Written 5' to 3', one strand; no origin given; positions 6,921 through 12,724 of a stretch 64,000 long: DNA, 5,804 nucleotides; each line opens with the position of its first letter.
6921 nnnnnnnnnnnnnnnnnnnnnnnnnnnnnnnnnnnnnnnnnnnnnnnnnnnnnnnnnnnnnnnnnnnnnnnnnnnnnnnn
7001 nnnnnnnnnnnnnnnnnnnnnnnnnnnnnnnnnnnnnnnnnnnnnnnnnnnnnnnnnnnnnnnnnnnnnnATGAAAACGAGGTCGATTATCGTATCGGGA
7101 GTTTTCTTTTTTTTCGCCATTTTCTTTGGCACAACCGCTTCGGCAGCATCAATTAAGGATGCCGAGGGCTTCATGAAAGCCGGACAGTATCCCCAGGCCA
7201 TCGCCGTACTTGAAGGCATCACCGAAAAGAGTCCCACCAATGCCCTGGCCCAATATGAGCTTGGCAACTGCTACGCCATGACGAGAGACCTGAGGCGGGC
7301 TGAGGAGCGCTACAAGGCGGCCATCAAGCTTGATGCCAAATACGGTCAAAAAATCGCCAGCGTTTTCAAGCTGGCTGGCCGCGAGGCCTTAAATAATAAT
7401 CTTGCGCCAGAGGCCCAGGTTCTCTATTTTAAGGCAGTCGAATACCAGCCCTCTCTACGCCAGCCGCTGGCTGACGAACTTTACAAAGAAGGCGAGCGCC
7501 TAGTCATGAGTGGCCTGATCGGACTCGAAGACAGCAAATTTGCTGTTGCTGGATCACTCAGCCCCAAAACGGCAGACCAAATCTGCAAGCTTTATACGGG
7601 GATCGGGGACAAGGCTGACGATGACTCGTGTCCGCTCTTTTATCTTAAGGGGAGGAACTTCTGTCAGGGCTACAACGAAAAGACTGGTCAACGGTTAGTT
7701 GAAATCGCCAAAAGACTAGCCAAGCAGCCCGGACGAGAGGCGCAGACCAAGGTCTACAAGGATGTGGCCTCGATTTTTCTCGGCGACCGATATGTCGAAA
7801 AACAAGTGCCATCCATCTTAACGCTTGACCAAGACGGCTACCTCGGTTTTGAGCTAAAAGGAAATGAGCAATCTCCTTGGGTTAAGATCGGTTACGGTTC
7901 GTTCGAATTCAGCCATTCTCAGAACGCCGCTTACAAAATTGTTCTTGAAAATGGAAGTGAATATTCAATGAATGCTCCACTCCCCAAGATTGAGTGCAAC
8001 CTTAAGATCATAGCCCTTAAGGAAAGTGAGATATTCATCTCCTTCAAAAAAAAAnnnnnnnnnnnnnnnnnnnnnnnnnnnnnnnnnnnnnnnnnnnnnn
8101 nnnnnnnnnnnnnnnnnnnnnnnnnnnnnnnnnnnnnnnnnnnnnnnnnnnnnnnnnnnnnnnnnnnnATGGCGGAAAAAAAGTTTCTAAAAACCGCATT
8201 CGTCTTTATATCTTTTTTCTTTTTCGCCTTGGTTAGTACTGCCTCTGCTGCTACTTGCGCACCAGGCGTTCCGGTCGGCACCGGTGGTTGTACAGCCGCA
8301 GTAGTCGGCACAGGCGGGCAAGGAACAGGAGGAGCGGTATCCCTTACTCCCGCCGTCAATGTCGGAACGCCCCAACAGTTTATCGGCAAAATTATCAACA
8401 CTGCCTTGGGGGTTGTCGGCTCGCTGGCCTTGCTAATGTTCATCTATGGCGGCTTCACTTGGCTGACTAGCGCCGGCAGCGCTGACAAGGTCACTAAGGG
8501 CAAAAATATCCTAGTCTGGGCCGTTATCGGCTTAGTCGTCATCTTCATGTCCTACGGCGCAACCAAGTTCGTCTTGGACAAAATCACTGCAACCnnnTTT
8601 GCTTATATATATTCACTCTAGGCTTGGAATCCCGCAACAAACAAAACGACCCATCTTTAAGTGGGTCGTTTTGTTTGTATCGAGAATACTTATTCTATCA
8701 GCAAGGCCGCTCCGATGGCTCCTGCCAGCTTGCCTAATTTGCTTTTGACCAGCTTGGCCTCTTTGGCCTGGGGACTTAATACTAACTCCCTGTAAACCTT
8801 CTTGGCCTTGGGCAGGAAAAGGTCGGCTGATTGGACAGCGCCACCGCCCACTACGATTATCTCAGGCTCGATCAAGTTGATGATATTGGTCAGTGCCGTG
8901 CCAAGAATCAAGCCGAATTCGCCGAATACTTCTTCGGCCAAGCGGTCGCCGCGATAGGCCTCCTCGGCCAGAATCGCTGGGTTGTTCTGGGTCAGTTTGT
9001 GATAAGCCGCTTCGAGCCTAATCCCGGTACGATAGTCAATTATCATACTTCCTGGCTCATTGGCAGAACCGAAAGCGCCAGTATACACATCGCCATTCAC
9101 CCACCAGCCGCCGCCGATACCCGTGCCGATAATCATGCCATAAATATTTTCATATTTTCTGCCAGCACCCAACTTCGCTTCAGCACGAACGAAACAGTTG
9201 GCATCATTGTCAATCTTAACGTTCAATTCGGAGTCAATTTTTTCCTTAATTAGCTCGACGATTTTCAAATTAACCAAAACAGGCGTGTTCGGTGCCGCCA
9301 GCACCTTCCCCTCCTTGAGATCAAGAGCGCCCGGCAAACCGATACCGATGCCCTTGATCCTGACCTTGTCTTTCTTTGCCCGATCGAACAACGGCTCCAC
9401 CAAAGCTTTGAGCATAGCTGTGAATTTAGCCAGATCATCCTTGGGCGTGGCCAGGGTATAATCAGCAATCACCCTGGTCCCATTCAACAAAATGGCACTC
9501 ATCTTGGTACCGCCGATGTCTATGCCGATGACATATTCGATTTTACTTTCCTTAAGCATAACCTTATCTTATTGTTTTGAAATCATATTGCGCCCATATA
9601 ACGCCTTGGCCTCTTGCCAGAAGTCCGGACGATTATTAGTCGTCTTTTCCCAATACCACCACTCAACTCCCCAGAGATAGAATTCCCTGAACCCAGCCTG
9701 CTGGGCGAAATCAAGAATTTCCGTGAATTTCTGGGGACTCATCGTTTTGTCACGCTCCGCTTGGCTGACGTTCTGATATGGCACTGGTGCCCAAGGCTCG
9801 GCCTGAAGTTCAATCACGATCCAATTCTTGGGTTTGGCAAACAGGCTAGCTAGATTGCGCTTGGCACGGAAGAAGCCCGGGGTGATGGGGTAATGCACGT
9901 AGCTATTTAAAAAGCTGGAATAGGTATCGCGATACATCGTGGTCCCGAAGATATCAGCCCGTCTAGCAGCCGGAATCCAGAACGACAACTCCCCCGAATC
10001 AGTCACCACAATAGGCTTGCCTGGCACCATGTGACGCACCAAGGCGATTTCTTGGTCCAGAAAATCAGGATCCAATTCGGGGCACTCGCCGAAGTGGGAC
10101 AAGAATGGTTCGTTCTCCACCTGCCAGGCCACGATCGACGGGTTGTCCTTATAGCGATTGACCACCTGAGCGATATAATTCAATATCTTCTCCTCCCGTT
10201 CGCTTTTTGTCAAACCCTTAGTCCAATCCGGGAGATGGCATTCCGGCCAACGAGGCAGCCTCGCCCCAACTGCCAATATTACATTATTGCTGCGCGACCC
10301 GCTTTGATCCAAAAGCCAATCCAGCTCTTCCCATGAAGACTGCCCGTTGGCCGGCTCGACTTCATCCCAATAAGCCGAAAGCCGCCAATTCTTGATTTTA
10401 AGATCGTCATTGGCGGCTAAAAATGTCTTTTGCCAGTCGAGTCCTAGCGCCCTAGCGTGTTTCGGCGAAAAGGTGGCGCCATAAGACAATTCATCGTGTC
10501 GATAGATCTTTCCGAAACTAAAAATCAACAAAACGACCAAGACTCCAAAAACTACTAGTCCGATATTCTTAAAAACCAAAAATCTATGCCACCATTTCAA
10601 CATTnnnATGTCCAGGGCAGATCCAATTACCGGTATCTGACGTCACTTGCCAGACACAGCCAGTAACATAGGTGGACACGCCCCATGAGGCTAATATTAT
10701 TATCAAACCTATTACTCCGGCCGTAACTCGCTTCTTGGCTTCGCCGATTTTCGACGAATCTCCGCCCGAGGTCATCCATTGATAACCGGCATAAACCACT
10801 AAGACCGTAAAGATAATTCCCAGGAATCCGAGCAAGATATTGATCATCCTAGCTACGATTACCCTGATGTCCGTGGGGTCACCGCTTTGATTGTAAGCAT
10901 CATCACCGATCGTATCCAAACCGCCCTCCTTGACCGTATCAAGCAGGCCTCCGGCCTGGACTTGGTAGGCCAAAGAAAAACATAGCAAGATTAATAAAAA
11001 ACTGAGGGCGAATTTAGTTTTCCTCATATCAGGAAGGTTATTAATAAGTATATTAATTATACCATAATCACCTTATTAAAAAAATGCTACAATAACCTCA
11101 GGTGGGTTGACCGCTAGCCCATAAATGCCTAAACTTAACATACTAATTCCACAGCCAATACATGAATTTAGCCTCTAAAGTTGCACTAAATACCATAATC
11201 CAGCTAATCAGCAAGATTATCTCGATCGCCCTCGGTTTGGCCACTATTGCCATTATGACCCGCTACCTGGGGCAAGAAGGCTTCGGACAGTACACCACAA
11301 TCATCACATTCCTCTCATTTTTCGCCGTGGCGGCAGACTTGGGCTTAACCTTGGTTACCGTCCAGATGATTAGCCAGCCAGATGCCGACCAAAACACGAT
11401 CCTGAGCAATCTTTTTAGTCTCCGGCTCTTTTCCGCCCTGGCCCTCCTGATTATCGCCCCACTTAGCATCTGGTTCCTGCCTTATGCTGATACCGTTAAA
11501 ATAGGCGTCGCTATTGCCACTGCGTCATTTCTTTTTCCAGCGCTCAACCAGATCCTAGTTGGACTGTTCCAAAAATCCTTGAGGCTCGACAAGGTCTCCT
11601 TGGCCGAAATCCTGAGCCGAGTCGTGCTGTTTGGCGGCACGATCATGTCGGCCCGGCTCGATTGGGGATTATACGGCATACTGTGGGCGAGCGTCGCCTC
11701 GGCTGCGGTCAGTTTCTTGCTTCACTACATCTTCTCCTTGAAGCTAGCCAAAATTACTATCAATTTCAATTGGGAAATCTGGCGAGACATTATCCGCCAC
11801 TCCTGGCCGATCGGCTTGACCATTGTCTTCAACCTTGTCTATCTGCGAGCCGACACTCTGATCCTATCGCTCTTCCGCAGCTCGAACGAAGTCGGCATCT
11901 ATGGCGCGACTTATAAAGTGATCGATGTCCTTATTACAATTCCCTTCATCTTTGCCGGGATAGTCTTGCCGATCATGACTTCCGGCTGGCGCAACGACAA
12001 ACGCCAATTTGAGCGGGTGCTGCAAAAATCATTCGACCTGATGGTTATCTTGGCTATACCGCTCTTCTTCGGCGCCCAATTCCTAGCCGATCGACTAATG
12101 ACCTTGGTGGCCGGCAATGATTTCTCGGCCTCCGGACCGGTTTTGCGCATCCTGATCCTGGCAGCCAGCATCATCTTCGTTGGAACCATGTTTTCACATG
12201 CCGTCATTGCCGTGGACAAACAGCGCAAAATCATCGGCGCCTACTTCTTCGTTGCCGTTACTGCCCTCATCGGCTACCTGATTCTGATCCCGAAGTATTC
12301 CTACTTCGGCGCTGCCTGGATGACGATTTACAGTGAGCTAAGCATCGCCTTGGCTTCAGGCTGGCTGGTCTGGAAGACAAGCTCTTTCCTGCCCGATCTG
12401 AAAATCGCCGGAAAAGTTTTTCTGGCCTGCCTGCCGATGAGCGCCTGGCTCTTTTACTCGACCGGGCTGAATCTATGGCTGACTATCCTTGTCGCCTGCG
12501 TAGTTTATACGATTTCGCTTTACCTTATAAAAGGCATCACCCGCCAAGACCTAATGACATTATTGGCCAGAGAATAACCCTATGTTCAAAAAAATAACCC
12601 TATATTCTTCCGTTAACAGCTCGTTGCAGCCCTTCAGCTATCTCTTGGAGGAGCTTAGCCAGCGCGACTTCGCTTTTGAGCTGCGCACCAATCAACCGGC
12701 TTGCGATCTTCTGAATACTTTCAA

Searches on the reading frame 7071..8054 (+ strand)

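Call 10: search_protein_families(library=pfam, max_evalue=0.001, proteins=[window:7071-8054:+])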
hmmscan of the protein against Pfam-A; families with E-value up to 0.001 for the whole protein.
window:7071-8054:+ (328 aa): 5 families
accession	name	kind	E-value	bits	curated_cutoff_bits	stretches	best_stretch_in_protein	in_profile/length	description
PF14559.12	TPR_19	-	1.1e-08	35.6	25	1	35-90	2-57/68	Tetratricopeptide repeat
PF13432.12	TPR_16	-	8.4e-07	29.8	32.7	1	33-89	6-62/65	Tetratricopeptide repeat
PF13414.12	TPR_11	-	8.9e-06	25.7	26.8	1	34-69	4-39/42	TPR repeat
PF07719.23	TPR_2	-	3.6e-05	24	27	0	58-88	1-31/34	Tetratricopeptide repeat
PF13428.12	TPR_14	-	0.00022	22.1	23.5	0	33-66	10-43/44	Tetratricopeptide repeat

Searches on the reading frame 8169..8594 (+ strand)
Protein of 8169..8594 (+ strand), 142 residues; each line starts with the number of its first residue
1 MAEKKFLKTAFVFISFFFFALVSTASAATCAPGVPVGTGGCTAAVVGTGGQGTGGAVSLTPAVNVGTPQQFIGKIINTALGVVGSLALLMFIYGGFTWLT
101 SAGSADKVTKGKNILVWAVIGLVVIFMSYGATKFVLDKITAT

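Call 6: search_protein_families(library=pfam, max_evalue=1, proteins=[window:8169-8594:+])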
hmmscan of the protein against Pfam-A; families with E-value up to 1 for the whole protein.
window:8169-8594:+ (142 aa): 3 families
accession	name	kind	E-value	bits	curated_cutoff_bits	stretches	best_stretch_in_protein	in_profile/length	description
PF18895.5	T4SS_pilin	-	1.6e-10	41.3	26.6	1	66-127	3-63/71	Type IV secretion system pilin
PF04746.17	DUF575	-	0.0071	17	25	1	70-112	7-49/101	Protein of unknown function (DUF575)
PF25471.1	TM_PetC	-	0.69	10.2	37.1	1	113-136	14-37/48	Iron-sulfur subunit PetC transmembrane anchor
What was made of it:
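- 8169..8597 (+): B, singleton pilin paralog (142 aa). PF18895 at 41.3 bits (call 6).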

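Call 7: search_protein_families(library=ncbifam, max_evalue=1, proteins=[window:8169-8594:+])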
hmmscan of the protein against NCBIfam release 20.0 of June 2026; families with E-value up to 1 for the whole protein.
window:8169-8594:+ (142 aa): 1 family
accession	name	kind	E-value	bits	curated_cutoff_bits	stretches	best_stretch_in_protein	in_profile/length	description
NF045849.1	ICE_MMCAP2_0565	equivalog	2.9e-07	30.1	40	1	69-137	10-78/80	Mbov_0395 family pilin-like conjugal transfer protein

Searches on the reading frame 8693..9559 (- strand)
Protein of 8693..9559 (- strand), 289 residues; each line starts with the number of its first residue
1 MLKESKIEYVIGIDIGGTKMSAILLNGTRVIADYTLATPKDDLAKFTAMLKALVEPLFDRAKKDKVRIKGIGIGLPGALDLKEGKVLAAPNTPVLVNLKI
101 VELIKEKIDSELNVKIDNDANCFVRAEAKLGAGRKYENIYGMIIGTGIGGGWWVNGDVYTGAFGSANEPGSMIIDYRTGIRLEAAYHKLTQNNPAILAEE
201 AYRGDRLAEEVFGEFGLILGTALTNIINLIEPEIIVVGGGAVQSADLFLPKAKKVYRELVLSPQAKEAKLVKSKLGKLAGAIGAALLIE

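Call 10: search_protein_families(library=pfam, max_evalue=0.001, proteins=[window:8693-9559:-])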
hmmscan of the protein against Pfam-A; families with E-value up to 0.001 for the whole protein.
window:8693-9559:- (289 aa): 2 families
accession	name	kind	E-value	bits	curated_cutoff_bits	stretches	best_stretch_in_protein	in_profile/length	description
PF00480.26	ROK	-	5e-43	148.1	22.9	2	10-175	1-161/294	ROK family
PF01869.26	BcrAD_BadFG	-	1.2e-05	25.4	31.5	0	11-77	1-71/271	BadF/BadG/BcrA/BcrD ATPase family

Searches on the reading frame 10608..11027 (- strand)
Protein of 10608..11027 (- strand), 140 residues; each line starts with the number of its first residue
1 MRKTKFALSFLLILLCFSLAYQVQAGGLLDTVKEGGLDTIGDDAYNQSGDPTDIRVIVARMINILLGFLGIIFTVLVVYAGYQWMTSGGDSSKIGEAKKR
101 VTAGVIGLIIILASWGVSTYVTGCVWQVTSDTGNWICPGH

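Call 6: search_protein_families(library=pfam, max_evalue=1, proteins=[window:10608-11027:-])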
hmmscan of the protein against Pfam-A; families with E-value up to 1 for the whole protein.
window:10608-11027:- (140 aa): 3 families
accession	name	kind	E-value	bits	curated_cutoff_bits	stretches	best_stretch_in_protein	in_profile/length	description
PF18895.5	T4SS_pilin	-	7.7e-09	35.9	26.6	1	62-121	13-71/71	Type IV secretion system pilin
PF04956.18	TrbC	-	6.3e-05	23.5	27.9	1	43-114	27-91/98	TrbC/VIRB2 pilin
PF23906.1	DUF7248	-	0.24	11.9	27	1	108-130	21-43/58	Family of unknown function (DUF7248)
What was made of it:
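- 10605..11027 (-): C, singleton pilin paralog (140 aa), 1 nt upstream of a GH-like gene (9569-10603) and a ROK kinase gene (8690-9559). PF18895 at 35.9 bits; TrbC at 23.5 bits (call 6).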

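Call 7: search_protein_families(library=ncbifam, max_evalue=1, proteins=[window:10608-11027:-])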
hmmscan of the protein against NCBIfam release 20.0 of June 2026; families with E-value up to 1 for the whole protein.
window:10608-11027:- (140 aa): 2 families
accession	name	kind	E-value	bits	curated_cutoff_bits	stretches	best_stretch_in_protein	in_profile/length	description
NF045849.1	ICE_MMCAP2_0565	equivalog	5.1e-09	35.7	40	1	58-123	13-78/80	Mbov_0395 family pilin-like conjugal transfer protein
NF010431.0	PRK13857.1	equivalog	0.058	13.4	103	1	43-113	44-107/120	pilin major subunit VirB2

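Call 80: search_dna_similar(query=window:10608-11027:-, collection=plasmids, mode=protein, max_evalue=1, max_rows=25)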
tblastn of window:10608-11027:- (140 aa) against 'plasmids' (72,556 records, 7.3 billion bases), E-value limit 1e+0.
Records with a match: 1; places in all: 1; records where one place covers at least 80% of the query: 0.
Best place of each record, by identity: <60% 1.
By first word of the organism name: Pontibacillus 1.
By predicted mobility (MOB-suite, as given by PLSDB): non-mobilizable 1.
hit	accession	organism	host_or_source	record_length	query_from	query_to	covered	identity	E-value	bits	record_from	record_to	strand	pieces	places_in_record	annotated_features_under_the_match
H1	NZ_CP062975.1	Pontibacillus sp. ALD_SL1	mangrove mud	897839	76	117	30%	33.3%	9e-1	36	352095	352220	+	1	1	Mbov_0395 family pilin-like conjugal transfer protein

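Call 81: get_annotated_region(hit=H1, flank=12000)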
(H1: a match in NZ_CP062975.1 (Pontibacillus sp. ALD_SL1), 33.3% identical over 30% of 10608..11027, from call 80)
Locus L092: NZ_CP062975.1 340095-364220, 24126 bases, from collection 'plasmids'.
description: Pontibacillus sp. ALD_SL1 plasmid unnamed, complete sequence
organism: Pontibacillus sp. ALD_SL1 (NCBI taxid 2777185)
taxonomy: Bacteria; Bacillota; Bacilli; Bacillales; Bacillaceae; Pontibacillus; Pontibacillus sp. ALD SL1
host: -; source: mangrove mud; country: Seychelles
typing (MOB-suite, as given by PLSDB): non-mobilizable
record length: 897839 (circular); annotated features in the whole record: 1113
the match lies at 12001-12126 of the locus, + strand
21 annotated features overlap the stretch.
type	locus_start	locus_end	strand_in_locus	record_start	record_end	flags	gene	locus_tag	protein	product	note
CDS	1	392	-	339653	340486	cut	-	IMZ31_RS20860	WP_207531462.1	sigma factor-like helix-turn-helix DNA-binding protein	GO:0006352 - DNA-templated transcription initiation [Evidence IEA]; GO:0006355 - regulation of DNA-templated ...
CDS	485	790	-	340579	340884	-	-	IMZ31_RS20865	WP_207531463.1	hypothetical protein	-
CDS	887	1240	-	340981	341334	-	-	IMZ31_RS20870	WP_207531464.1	hypothetical protein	-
CDS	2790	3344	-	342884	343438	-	-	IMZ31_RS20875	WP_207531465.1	hypothetical protein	-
CDS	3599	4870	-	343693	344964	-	-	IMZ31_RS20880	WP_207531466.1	hypothetical protein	-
CDS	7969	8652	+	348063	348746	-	-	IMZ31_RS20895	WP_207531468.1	chemotaxis protein CheW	GO:0006935 - chemotaxis [Evidence IEA]; GO:0007165 - signal transduction [Evidence IEA]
CDS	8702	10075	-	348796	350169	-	-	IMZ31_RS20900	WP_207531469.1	hypothetical protein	-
CDS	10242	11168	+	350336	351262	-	-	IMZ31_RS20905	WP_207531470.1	hypothetical protein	-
CDS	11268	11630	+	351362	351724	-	-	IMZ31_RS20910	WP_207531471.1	hypothetical protein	-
CDS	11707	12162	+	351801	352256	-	-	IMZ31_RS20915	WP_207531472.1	Mbov_0395 family pilin-like conjugal transfer protein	-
CDS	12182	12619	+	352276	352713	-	-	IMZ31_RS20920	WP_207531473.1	hypothetical protein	-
CDS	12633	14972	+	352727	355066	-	-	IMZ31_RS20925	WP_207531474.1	hypothetical protein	-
CDS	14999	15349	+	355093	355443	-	-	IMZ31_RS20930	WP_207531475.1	hypothetical protein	-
CDS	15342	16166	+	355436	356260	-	-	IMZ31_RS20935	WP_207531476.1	hypothetical protein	-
CDS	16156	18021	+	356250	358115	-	-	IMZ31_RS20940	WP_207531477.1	VirB4-like conjugal transfer ATPase, CD1110 family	-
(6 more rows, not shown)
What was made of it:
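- Two tandem homologues sit inside a Firmicutes T4SS cluster next to a CD1110-type VirB4 (call 81).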

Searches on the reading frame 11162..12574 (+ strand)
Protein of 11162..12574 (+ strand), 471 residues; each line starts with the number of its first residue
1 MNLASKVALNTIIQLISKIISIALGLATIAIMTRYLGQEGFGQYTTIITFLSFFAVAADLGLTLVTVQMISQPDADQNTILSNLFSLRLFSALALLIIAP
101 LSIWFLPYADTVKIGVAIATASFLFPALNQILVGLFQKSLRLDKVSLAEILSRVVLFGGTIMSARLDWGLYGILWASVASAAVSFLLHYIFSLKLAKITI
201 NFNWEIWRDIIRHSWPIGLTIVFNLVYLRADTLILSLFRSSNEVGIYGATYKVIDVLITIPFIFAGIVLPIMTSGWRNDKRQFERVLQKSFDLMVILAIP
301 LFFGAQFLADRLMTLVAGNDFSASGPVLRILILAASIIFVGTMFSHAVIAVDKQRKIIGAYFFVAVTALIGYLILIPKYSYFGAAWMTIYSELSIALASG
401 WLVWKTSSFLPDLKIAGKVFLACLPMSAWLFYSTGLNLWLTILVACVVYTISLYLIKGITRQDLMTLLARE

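Call 10: search_protein_families(library=pfam, max_evalue=0.001, proteins=[window:11162-12574:+])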
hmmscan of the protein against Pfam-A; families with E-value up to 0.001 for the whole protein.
window:11162-12574:+ (471 aa): 2 families
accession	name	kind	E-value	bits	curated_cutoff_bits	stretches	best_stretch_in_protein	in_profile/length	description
PF13440.11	Polysacc_synt_3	-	2e-28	99.9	23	1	31-323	1-290/293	Polysaccharide biosynthesis protein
PF01943.22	Polysacc_synt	-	7.6e-22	78.5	28.2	1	10-274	4-272/274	Polysaccharide biosynthesis protein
